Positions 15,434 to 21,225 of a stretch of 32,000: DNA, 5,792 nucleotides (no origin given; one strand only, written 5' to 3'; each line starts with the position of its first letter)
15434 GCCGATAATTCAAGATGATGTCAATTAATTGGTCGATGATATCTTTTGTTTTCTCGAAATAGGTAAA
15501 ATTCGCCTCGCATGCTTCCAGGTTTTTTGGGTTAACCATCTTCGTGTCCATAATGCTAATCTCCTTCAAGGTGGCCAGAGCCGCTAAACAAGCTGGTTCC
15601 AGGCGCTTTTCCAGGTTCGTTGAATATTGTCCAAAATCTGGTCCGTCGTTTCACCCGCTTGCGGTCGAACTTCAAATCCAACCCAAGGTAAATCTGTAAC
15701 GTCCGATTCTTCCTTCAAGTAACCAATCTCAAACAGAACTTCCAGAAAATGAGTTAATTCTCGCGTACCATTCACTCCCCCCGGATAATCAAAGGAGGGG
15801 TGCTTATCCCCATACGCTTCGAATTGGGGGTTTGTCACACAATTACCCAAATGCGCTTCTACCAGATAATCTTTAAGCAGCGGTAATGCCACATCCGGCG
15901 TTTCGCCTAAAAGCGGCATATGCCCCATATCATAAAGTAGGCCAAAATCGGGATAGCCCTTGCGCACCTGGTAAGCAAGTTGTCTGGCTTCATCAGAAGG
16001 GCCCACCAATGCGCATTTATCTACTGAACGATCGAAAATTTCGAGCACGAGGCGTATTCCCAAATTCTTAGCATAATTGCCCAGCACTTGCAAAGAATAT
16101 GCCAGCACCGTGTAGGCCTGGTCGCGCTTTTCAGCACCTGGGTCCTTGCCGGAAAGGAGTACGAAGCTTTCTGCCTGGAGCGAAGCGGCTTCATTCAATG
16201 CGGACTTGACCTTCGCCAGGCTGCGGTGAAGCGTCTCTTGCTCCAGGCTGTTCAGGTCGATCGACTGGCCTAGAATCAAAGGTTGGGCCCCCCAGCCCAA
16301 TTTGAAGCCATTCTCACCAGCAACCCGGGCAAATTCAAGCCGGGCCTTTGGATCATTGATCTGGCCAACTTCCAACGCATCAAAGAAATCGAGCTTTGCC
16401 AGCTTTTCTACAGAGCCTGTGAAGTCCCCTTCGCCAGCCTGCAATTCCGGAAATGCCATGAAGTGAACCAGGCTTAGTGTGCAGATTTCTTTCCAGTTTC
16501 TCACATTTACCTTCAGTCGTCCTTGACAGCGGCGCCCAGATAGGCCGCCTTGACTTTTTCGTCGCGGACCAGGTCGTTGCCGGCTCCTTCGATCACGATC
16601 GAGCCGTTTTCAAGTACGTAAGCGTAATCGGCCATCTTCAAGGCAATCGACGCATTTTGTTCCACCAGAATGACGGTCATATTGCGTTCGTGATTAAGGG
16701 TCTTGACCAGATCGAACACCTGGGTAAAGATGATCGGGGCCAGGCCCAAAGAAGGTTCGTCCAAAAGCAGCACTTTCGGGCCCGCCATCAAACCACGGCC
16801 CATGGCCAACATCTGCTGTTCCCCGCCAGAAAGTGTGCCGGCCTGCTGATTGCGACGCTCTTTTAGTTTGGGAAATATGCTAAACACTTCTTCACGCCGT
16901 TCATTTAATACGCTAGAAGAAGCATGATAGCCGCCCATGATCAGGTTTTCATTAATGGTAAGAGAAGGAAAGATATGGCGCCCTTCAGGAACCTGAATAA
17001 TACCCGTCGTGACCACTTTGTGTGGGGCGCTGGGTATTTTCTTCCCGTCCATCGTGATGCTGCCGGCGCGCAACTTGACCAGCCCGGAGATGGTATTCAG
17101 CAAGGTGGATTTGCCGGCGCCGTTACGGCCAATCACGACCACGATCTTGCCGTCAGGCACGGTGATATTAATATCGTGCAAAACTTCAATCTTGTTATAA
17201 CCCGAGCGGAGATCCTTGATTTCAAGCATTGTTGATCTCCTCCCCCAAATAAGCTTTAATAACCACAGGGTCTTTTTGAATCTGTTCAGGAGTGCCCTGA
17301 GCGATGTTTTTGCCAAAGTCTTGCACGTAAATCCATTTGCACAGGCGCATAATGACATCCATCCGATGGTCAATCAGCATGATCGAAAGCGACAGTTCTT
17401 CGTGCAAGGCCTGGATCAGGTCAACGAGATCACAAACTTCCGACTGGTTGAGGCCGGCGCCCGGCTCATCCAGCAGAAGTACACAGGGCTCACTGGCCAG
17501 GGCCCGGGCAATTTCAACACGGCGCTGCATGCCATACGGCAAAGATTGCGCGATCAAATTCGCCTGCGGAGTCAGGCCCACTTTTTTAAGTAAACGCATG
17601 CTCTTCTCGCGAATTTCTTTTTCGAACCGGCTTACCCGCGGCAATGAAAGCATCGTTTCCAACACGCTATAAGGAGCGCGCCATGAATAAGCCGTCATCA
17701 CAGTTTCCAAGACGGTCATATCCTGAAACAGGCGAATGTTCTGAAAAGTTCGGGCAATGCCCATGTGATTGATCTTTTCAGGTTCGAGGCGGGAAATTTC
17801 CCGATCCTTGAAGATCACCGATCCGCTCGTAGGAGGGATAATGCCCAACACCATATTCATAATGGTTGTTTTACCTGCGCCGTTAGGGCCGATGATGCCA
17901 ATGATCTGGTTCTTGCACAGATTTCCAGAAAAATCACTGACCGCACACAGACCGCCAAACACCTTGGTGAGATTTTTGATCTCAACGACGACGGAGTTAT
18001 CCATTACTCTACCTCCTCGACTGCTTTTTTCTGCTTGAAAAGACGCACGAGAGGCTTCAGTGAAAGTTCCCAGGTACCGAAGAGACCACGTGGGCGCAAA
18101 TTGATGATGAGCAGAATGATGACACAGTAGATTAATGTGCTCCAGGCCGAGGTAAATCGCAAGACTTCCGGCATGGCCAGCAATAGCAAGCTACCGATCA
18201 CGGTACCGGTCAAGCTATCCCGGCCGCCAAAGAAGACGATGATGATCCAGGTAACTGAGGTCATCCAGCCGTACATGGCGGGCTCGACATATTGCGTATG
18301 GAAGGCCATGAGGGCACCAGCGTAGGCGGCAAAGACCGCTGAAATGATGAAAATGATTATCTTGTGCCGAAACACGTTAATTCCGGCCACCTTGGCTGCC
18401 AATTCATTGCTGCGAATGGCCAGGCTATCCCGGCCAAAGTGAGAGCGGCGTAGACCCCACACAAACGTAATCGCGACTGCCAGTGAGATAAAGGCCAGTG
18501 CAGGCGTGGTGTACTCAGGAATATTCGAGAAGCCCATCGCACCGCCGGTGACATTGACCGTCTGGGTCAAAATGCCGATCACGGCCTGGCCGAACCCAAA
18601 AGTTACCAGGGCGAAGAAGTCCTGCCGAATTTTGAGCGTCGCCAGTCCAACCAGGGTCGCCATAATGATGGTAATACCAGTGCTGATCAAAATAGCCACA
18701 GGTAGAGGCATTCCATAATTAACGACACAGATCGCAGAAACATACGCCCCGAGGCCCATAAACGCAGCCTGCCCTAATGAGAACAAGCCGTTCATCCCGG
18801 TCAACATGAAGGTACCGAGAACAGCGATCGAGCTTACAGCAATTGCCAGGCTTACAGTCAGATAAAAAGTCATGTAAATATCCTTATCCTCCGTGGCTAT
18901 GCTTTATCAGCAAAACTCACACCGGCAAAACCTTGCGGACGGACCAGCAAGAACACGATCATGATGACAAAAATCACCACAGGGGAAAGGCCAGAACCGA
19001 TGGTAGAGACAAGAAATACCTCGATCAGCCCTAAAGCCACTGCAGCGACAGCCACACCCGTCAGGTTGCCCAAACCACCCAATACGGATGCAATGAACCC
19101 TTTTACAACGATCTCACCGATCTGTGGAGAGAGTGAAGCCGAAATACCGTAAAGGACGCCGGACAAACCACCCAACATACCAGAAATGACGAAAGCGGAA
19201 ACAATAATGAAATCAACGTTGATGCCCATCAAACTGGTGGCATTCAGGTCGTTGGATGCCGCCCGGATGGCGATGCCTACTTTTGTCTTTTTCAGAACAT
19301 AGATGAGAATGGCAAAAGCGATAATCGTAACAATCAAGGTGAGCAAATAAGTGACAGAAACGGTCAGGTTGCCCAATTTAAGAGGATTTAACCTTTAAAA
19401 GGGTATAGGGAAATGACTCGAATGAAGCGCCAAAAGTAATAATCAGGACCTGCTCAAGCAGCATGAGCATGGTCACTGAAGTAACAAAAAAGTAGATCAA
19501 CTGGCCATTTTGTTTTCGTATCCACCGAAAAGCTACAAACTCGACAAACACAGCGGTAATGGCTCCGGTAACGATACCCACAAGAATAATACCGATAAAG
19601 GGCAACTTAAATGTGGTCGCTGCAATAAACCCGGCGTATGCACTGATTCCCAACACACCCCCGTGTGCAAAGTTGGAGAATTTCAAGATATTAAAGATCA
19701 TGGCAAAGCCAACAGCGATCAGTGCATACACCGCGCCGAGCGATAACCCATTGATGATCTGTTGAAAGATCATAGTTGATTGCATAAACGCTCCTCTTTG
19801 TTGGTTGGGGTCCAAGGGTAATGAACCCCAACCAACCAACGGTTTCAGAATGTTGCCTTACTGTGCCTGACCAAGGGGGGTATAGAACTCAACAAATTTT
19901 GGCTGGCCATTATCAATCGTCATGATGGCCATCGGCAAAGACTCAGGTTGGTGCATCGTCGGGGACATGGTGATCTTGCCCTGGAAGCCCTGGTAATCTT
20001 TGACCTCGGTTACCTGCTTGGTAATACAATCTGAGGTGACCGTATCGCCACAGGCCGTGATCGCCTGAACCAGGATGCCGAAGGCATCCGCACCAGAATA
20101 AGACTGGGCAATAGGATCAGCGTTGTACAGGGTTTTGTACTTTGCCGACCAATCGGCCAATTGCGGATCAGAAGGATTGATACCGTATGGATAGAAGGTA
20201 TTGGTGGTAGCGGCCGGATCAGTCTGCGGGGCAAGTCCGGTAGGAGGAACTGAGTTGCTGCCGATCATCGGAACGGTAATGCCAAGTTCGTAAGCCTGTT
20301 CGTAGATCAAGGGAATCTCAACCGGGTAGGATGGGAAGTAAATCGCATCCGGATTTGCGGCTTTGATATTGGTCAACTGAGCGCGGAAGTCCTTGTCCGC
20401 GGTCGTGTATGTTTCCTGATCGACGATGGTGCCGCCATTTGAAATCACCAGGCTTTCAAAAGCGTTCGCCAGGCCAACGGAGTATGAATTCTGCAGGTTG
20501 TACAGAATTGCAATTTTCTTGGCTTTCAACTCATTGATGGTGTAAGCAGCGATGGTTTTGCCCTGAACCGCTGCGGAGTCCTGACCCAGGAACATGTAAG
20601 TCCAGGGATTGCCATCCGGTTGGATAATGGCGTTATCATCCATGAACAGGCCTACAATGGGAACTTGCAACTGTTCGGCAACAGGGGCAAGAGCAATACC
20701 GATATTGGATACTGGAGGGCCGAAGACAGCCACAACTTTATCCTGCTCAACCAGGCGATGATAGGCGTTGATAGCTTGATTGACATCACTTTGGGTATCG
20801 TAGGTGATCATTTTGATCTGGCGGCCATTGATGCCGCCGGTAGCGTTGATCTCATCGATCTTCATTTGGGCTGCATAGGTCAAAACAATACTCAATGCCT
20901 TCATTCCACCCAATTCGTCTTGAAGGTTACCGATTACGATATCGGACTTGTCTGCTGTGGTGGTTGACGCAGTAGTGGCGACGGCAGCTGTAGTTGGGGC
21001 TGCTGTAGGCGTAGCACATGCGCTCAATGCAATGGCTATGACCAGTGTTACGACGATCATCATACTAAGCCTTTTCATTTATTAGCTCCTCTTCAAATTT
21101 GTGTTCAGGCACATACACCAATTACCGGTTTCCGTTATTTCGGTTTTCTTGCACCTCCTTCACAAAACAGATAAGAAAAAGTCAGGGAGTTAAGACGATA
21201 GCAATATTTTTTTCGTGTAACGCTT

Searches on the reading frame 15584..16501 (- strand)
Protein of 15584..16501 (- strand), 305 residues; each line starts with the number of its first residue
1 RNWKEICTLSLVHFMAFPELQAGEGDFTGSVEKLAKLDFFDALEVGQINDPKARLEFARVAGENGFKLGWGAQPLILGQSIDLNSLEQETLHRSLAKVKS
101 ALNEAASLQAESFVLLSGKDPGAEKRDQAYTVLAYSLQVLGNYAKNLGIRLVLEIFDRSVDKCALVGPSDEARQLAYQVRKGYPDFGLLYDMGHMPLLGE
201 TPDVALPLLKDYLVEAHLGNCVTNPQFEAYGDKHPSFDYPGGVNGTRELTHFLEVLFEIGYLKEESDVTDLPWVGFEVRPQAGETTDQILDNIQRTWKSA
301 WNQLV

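Call 44: search_protein_families(library=pfam, proteins=[window:15584-16501:-], max_evalue=0.00001)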
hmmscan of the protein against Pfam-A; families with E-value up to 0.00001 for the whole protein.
window:15584-16501:- (305 aa): 1 family
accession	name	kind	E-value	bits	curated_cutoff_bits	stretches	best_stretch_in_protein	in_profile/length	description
PF01261.30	AP_endonuc_2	-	2.8e-13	50.6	31.1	1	40-223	9-189/249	Xylose isomerase-like TIM barrel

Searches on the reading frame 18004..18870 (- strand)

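Call 44: search_protein_families(library=pfam, proteins=[window:18004-18870:-], max_evalue=0.00001)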
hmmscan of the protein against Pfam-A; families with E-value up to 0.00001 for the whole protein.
window:18004-18870:- (288 aa): 1 family
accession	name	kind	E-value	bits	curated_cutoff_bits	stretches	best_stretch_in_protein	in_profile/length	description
PF02653.21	BPD_transp_2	-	7.6e-35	120.8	26.8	1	5-255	4-268/269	Branched-chain amino acid transport system / permease component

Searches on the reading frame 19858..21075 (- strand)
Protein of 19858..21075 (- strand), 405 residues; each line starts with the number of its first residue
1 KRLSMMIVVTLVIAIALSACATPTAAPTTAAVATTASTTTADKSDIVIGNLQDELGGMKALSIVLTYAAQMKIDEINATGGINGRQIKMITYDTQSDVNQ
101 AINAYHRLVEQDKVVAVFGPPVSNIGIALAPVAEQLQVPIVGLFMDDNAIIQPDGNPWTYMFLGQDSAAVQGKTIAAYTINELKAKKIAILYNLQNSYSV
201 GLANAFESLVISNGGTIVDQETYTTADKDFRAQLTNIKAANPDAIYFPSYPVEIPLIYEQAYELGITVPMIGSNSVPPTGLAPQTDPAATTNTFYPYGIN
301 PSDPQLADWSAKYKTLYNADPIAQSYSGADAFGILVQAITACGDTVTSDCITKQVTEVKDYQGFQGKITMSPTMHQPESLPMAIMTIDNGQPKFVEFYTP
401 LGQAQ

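Call 44: search_protein_families(library=pfam, proteins=[window:19858-21075:-], max_evalue=0.00001)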
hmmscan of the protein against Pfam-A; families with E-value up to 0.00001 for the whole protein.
window:19858-21075:- (405 aa): 3 families
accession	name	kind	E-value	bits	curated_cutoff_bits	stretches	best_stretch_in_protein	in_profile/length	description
PF13458.12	Peripla_BP_6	-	2.7e-56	192.2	31.7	1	46-390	2-342/343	Periplasmic binding protein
PF13433.12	Peripla_BP_5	-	2e-18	67.1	27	1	48-136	3-91/363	Periplasmic binding protein domain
PF01094.35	ANF_receptor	-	1.2e-17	64.4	25.4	1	68-269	5-205/353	Receptor family ligand binding region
